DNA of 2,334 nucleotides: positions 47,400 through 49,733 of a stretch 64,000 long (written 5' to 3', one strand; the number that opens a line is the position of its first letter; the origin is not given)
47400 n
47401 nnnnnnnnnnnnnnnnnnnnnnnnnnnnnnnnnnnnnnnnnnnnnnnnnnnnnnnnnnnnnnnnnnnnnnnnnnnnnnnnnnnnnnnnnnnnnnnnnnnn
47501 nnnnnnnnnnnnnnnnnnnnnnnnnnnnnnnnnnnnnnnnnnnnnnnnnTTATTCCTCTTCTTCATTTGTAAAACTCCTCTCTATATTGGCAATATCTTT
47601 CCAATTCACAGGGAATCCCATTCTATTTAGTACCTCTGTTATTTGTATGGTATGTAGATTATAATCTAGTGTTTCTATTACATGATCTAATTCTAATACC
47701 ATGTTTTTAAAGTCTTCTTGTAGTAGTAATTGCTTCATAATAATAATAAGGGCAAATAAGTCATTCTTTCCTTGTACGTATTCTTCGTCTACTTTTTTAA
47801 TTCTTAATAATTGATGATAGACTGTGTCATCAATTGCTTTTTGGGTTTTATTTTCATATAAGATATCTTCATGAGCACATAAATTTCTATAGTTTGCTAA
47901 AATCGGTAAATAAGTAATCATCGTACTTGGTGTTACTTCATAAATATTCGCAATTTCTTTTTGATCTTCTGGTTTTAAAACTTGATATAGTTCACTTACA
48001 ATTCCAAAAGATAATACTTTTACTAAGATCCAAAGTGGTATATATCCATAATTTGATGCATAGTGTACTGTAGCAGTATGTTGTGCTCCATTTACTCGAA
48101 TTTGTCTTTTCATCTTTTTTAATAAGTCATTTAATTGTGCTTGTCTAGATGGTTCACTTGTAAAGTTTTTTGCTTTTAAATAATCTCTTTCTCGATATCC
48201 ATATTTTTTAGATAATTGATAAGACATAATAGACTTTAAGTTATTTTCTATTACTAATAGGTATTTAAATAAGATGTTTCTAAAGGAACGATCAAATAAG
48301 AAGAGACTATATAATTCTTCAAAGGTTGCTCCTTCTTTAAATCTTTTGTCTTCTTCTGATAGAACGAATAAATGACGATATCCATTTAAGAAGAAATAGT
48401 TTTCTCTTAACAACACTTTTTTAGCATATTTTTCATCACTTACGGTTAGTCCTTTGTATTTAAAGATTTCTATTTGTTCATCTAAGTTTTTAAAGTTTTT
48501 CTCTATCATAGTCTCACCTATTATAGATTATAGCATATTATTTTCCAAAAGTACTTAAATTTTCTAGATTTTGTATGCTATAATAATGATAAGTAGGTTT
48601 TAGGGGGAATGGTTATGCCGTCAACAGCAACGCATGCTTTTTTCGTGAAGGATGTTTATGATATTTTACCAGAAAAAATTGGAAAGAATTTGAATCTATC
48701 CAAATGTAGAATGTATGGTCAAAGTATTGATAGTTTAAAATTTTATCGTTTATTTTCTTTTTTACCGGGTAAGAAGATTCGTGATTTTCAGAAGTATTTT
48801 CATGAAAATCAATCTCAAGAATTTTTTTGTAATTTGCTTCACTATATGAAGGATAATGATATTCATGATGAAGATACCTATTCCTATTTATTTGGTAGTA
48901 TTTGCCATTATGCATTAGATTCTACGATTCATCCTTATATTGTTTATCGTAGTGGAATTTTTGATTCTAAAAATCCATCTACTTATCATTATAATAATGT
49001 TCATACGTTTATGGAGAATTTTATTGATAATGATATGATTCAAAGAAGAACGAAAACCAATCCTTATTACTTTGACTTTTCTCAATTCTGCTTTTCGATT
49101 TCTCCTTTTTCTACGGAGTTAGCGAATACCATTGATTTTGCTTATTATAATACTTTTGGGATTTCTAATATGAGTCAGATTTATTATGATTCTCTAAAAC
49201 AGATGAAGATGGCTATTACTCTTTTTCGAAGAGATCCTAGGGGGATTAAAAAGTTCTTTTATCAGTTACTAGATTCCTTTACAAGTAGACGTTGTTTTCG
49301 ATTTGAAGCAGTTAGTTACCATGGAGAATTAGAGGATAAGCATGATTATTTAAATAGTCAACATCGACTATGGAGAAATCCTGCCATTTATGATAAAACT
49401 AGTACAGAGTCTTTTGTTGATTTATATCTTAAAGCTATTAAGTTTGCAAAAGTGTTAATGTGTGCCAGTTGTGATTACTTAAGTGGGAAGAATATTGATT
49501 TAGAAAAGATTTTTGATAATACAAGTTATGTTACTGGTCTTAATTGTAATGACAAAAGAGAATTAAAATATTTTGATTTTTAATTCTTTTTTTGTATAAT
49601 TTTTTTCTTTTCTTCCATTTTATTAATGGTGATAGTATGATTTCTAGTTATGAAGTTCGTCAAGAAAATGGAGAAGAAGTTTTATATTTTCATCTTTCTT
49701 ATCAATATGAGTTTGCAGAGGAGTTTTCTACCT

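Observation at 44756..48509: Operon-like trio of an Abi_2 HEPN protein, an HtrA-type protease and a two-HEPN protein: candidate undescribed RNase/protease defence module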

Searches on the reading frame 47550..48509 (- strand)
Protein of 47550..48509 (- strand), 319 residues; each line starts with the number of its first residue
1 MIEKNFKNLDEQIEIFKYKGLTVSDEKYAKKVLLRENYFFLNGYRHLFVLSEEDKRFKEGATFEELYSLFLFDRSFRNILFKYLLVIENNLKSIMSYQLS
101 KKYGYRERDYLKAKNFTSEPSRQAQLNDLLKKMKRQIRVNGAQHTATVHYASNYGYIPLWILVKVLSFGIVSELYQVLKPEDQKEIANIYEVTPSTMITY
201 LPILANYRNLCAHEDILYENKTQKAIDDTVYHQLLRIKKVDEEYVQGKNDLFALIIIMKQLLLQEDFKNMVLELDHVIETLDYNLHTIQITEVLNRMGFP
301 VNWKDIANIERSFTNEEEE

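Call 3: search_protein_families(library=pfam, proteins=[window:47550-48509:-], max_evalue=0.01)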
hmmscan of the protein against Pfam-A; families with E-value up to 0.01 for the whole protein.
window:47550-48509:- (319 aa): 1 family
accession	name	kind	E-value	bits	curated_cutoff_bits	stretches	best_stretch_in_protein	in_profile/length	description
PF07751.16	Abi_2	-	1.6e-41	143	25.6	1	32-218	2-183/184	Abi-like protein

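Call 4: search_protein_families(library=padloc, proteins=[window:47550-48509:-], max_evalue=0.01)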
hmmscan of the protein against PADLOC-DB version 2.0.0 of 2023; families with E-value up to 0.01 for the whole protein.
window:47550-48509:- (319 aa): 1 family
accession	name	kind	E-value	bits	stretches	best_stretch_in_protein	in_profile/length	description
PDLC02344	AbiD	-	1.3e-61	206.8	1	3-308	4-276/277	AbiD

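Call 6: search_protein_families(library=ncbifam, proteins=[window:47550-48509:-], max_evalue=0.01)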
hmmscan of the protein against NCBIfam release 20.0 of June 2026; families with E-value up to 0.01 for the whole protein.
window:47550-48509:- (319 aa): 0 families

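Call 40: find_homologous_proteins(query=window:47550-48509:-, max_evalue=1e-10)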
Query window:47550-48509:- (319 aa): 8000 proteins with E <= 1e-10 among 8000 candidates; the best 120 are listed.
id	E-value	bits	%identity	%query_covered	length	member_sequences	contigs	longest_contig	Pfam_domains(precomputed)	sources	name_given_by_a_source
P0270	1.4e-204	696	100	100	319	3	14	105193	PF07751.17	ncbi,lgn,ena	-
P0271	3.4e-182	623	86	100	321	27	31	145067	PF07751.17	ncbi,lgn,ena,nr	ncbi:MAG: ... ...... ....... [Bacilli bacterium]|nr:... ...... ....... [Bacilli bacterium]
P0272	1.5e-181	621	86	100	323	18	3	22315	PF07751.17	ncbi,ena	-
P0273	1.8e-181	620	86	100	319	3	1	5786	PF07751.17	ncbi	-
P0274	2.1e-177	607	85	100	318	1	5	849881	PF07751.17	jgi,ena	-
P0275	2.6e-177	607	85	100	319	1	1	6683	PF07751.17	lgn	-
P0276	1.5e-176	604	84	100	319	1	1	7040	PF07751.17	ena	-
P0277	4.2e-176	603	86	100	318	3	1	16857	PF07751.17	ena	-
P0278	6.2e-175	599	84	100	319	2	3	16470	PF07751.17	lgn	-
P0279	2.4e-174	597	84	100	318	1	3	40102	PF07751.17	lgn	-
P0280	7.3e-174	595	84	100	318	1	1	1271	PF07751.17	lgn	-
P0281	1.1e-173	595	84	100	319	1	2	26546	PF07751.17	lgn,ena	-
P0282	2.4e-173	594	84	99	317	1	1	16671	PF07751.17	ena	-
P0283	4.5e-173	593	83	99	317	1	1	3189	PF07751.17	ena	-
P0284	4.7e-173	593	82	100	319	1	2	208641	PF07751.17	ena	-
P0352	6.6e-164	563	79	98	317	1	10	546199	PF07751.17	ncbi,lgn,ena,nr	ncbi:MAG: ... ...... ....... [Bacilli bacterium]|nr:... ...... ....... [Bacilli bacterium]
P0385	6.9e-163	559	79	98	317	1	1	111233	PF07751.17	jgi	-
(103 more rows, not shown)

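Call 41: find_encoding_contigs(protein=P0274, flank=6000, max_places=2)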
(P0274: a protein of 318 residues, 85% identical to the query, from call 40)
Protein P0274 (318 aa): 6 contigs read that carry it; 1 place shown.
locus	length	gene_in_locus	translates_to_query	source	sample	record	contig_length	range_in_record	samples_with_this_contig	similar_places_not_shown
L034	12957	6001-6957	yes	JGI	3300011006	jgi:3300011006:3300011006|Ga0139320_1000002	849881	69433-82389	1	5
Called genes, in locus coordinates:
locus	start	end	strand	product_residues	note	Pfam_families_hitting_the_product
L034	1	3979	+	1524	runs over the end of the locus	PF00498:FHA, PF01580:FtsK_SpoIIIE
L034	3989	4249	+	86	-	-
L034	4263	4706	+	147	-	-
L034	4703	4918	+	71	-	-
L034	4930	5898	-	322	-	PF00882:Zn_dep_PLPC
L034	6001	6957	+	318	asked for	PF07751:Abi_2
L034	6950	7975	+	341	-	PF00089:Trypsin, PF13365:Trypsin_2, PF13180:PDZ_2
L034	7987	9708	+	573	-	PF18736:pEK499_p136 (weak)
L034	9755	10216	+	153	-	PF04073:tRNA_edit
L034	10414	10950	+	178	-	-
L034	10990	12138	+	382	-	PF10502:Peptidase_S26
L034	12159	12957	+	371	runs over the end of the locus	PF17231:DUF5305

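Call 42: find_encoding_contigs(protein=P0352, flank=6000, max_places=2)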
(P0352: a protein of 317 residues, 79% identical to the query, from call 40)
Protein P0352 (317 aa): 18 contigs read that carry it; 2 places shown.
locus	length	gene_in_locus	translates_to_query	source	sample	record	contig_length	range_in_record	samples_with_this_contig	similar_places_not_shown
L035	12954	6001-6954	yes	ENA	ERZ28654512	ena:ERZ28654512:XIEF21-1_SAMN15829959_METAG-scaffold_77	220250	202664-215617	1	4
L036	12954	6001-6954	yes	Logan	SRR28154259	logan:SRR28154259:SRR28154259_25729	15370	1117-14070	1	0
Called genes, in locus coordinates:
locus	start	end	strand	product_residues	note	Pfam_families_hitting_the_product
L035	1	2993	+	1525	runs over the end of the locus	PF00498:FHA, PF16697:Yop-YscD_cpl (faint), PF01580:FtsK_SpoIIIE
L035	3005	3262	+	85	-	-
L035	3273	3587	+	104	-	-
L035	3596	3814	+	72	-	-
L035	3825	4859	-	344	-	-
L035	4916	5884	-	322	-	PF00882:Zn_dep_PLPC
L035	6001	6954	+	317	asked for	PF07751:Abi_2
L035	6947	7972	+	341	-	PF00089:Trypsin, PF13365:Trypsin_2, PF13180:PDZ_2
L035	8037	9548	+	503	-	PF01935:DUF87, PF05872:HerA_C, PF00004:AAA (faint), PF13401:AAA_22 (faint)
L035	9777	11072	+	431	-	PF01076:Mob_Pre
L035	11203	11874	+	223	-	PF02463:SMC_N, PF00005:ABC_tran, PF13304:AAA_21 (faint)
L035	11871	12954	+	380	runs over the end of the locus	-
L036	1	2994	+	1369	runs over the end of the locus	?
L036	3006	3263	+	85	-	-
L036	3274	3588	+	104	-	-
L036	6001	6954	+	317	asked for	PF07751:Abi_2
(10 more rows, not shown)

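Call 43: find_encoding_contigs(protein=P0385, flank=6000, max_places=2)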
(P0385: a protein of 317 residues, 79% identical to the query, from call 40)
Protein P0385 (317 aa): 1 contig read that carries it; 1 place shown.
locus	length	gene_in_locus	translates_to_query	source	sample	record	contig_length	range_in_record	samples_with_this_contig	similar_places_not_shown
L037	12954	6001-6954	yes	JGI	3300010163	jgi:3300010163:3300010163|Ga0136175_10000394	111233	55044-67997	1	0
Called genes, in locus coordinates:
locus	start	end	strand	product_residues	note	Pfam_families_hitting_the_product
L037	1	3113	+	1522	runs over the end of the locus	PF00498:FHA, PF16697:Yop-YscD_cpl (weak), PF01580:FtsK_SpoIIIE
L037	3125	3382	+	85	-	-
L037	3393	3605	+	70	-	-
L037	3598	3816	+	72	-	-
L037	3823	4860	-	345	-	PF08486:SpoIID (weak)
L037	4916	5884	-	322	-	PF00882:Zn_dep_PLPC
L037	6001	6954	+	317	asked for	PF07751:Abi_2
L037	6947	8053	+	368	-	PF00089:Trypsin, PF13365:Trypsin_2, PF00595:PDZ (weak), PF13180:PDZ_2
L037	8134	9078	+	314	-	PF01544:CorA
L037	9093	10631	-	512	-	PF17802:SpaA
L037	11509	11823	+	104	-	PF12643:MazG-like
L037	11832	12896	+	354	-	-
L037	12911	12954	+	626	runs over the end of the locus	PF09848:SLFN-g3_helicase, PF13401:AAA_22 (weak)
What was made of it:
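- Examples of other occupants are a HerA/DUF87 ATPase with Mob_Pre, and CorA followed by SpaA, MazG and an SLFN-type helicase (calls 42, 43).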

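Call 49: find_related_loci(query=window:47550-48509:-, collection=metagenome_contigs, flank=7000)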
Query window:47550-48509:- (319 aa) in metagenome_contigs; peptide patterns used: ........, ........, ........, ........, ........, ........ (x = any residue, [..] = any of these).
562 stretches matched a pattern; 220 encode a relative of the query (tblastn E <= 1e-3); the best 80 are kept; 80 distinct loci.
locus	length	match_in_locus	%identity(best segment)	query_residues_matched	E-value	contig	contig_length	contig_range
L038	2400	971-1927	86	1-319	0e+0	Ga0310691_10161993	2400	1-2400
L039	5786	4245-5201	86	1-319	0e+0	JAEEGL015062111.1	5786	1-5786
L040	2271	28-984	85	1-319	0e+0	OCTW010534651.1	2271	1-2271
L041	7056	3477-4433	84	1-319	0e+0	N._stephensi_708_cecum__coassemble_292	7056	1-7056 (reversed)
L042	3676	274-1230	81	1-319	0e+0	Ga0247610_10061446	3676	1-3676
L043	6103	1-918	84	13-318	0e+0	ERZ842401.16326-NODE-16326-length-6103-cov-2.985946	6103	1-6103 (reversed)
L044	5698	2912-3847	81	1-312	6e-179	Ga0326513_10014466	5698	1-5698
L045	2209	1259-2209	81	1-317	0e+0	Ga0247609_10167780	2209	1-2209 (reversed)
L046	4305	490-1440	79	1-317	0e+0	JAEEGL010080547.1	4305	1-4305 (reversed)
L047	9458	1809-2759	81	1-318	4e-175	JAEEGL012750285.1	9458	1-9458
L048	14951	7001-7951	80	1-318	2e-174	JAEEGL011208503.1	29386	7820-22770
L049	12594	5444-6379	80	1-312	4e-174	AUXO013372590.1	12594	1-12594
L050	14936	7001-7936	79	1-312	1e-173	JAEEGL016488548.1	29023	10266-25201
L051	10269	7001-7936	79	1-312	1e-173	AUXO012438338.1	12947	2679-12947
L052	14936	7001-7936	79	1-312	6e-173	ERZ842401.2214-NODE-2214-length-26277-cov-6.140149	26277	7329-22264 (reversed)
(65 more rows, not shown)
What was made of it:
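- Tried and rejected: I therefore used the metagenome locus scan instead (call 49).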

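Call 65: search_protein_families(library=phrogs, proteins=[window:47550-48509:-], max_evalue=0.001)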
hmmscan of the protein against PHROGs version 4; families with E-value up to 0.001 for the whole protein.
window:47550-48509:- (319 aa): 3 families
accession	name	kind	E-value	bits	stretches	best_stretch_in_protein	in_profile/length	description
phrog_2158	-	moron, auxiliary metabolic gene and host takeover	9.1e-71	239.7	1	3-310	3-311/315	abortive infection resistance protein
phrog_18101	-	unknown function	4.1e-23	82.8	1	3-107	8-112/119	-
phrog_15617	-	unknown function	7e-17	62.9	1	133-306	4-162/165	-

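Call 75: search_solved_structures(query=window:47550-48509:-, max_evalue=0.01, show_alignments=1)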
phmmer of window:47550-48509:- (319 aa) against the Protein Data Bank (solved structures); distinct sequences matched with E-value up to 0.01: 1.
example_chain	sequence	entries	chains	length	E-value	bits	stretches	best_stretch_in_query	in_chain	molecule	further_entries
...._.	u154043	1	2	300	5.8e-15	58.8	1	6-219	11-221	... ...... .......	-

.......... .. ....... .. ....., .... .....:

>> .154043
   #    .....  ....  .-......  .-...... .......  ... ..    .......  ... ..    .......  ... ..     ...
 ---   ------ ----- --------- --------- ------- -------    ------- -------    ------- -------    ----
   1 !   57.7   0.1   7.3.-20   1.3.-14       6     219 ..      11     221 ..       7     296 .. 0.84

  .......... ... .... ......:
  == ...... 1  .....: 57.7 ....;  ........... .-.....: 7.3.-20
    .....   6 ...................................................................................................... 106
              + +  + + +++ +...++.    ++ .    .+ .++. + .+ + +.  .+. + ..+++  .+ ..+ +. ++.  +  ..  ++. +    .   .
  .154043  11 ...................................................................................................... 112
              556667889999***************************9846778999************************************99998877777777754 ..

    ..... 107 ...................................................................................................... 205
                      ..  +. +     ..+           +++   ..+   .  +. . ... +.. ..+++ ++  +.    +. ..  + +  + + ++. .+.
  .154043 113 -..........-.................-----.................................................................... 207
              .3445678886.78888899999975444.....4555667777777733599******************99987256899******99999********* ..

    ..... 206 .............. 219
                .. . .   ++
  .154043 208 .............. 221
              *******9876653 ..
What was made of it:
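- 47550..48509 (-): abi_2: an AbiD/AbiF-family HEPN protein of 319 aa, predicted cytoplasmic. The catalytic motif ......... is residues 207-215 (nt 47865-47891). Pfam Abi_2 1.6e-41 (call 3), PADLOC AbiD 1.3e-61 (call 4), PDB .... AbiF 5.8e-15 (call 75).
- On Abi_2 / AbiD-AbiF family (gene 1): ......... aligns with the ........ region of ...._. (call 75).
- Closest known: AbiD/AbiD1/AbiF abortive-infection proteins. Same: Gene 1 is a clear family member: full-length Abi_2/AbiD profile matches and a direct sequence match to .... that includes the R-x4-H site (calls 3, 4, 75).
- Checked: It matches the solved AbiF structure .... at E=5.8e-15, including the motif (call 75).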

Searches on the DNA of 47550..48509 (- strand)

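Call 57: search_rna_families(sources=[L102, L106, L092, L063], threshold=evalue, max_evalue=0.1)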
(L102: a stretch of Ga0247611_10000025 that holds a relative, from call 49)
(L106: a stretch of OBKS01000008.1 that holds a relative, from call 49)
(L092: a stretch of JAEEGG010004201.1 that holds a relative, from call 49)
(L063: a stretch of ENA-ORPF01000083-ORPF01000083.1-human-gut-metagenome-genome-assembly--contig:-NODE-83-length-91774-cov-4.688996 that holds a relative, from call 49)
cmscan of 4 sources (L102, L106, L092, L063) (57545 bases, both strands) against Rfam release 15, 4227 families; matches with E-value up to 0.1: 3.
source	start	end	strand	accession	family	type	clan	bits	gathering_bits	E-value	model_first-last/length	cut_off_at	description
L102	12399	12469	+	RF00005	tRNA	Gene; tRNA;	CL00001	62.8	29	2.8e-11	1-71/71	no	tRNA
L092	12484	12567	+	RF00162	SAM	Cis-reg; riboswitch;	CL00012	59.1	44.4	3.5e-11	1-108/108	no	SAM riboswitch aptamer (S box leader)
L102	12898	13003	+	RF04342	Plastid-psbA-1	Cis-reg;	CL00153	43.8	54.3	0.023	1-114/114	no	Plastid-psbA-1 3UTR RNA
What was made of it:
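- On AbiF-AbiFr type III toxin-antitoxin system: No abiF match at E<=0.1 in four related loci (call 57).
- No abiF match at E<=0.1 in four diverse loci (call 57).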

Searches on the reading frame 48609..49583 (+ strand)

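Call 3: search_protein_families(library=pfam, proteins=[window:48609-49583:+], max_evalue=0.01)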
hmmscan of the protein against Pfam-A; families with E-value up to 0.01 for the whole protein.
window:48609-49583:+ (324 aa): 1 family
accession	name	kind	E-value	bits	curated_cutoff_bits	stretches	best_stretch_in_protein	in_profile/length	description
PF00882.24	Zn_dep_PLPC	-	3.7e-08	33.9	26.8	1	8-157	1-149/167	Zinc dependent phospholipase C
